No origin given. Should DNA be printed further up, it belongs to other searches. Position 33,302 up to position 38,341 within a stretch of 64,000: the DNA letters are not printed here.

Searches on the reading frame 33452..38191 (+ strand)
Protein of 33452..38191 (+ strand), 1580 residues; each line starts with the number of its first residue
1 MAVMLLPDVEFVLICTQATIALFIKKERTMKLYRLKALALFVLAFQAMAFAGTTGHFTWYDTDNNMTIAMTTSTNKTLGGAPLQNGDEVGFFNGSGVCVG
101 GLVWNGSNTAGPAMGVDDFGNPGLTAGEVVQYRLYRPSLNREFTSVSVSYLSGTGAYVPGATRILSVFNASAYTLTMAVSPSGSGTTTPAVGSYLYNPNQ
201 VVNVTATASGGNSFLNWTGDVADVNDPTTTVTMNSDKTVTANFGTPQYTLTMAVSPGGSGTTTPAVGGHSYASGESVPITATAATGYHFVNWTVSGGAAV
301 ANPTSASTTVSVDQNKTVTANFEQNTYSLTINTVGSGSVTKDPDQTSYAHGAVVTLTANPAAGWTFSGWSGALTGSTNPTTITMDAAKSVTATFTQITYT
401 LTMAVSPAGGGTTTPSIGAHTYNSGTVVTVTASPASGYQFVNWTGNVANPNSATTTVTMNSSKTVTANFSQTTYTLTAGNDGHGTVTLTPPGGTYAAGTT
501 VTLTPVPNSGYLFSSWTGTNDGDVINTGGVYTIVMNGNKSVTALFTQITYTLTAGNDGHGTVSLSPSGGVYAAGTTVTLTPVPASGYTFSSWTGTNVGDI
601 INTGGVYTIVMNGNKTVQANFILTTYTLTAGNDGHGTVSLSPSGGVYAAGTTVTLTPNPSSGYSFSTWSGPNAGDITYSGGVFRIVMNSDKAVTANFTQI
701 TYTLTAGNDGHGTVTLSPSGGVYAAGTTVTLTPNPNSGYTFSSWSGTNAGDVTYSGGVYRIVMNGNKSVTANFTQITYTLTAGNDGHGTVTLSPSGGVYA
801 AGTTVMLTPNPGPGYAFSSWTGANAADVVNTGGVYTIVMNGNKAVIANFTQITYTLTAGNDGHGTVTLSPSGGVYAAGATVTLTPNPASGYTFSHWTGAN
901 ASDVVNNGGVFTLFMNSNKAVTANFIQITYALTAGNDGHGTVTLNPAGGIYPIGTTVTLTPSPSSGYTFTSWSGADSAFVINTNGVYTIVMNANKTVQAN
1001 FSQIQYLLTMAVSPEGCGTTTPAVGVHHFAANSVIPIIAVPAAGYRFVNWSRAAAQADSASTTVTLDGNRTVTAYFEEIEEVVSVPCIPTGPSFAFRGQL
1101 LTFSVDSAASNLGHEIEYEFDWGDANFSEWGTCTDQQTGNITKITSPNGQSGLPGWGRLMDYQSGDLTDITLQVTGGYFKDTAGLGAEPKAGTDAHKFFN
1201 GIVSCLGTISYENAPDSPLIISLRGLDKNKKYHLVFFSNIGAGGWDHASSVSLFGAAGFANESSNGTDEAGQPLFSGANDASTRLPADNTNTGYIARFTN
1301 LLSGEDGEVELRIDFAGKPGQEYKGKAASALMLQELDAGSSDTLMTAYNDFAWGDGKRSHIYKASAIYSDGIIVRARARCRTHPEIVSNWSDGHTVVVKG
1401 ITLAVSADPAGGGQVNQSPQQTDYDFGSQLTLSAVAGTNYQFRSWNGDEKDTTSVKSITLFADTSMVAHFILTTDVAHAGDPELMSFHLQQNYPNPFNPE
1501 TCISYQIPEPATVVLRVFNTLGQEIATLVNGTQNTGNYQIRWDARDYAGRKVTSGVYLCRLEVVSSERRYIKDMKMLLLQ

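Call 6: search_protein_families(library=pfam, proteins=[window:33452-38191:+], max_evalue=0.1)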
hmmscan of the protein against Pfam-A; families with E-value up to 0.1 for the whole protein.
window:33452-38191:+ (1580 aa): 5 families
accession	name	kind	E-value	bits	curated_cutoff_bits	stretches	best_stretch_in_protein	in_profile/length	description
PF18998.6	Flg_new_2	-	9.2e-173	561.1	23.6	13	327-397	1-72/73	Divergent InlB B-repeat domain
PF02498.22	Bro-N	-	1.8e-12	48.1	25.6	0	971-1003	56-88/96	BRO family, N-terminal domain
PF13860.13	FlgD_ig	-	4.7e-08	33.3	27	1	1504-1562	15-74/79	FlgD Ig-like domain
PF18962.6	Por_Secre_tail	-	0.014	16.1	27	1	1493-1563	2-64/75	Secretion system C-terminal sorting domain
PF10029.15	DUF2271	-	0.014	15.6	27.3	0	1523-1571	62-111/136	Predicted periplasmic protein (DUF2271)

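Call 9: search_protein_families(library=ncbifam, proteins=[window:33452-38191:+], max_evalue=0.1)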
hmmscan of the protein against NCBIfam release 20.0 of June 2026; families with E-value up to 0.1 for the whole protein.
window:33452-38191:+ (1580 aa): 5 families
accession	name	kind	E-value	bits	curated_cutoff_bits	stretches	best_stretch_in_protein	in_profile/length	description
TIGR02543.1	List_Bact_rpt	repeat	2e-23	82.5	20.95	4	362-398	4-44/44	TIGR02543 family repeat protein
NF052323.1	T9SSA_dep_M6i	equivalog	1.7e-09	36.3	600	1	1431-1572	901-1035/1043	T9SS-dependent M6-like inactivated metalloprotease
NF033707.1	T9SS_sortase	equivalog_domain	4.4e-09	34.6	420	1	1490-1569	999-1083/1095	type IX secretion system sortase PorU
TIGR04183.1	Por_Secre_tail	domain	1.9e-05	24.6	23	1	1493-1563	2-60/72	T9SS type A sorting domain-containing protein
NF005176.1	PRK06655.1-1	equivalog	0.00088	19.2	230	1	1512-1562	98-148/197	flagellar hook assembly protein FlgD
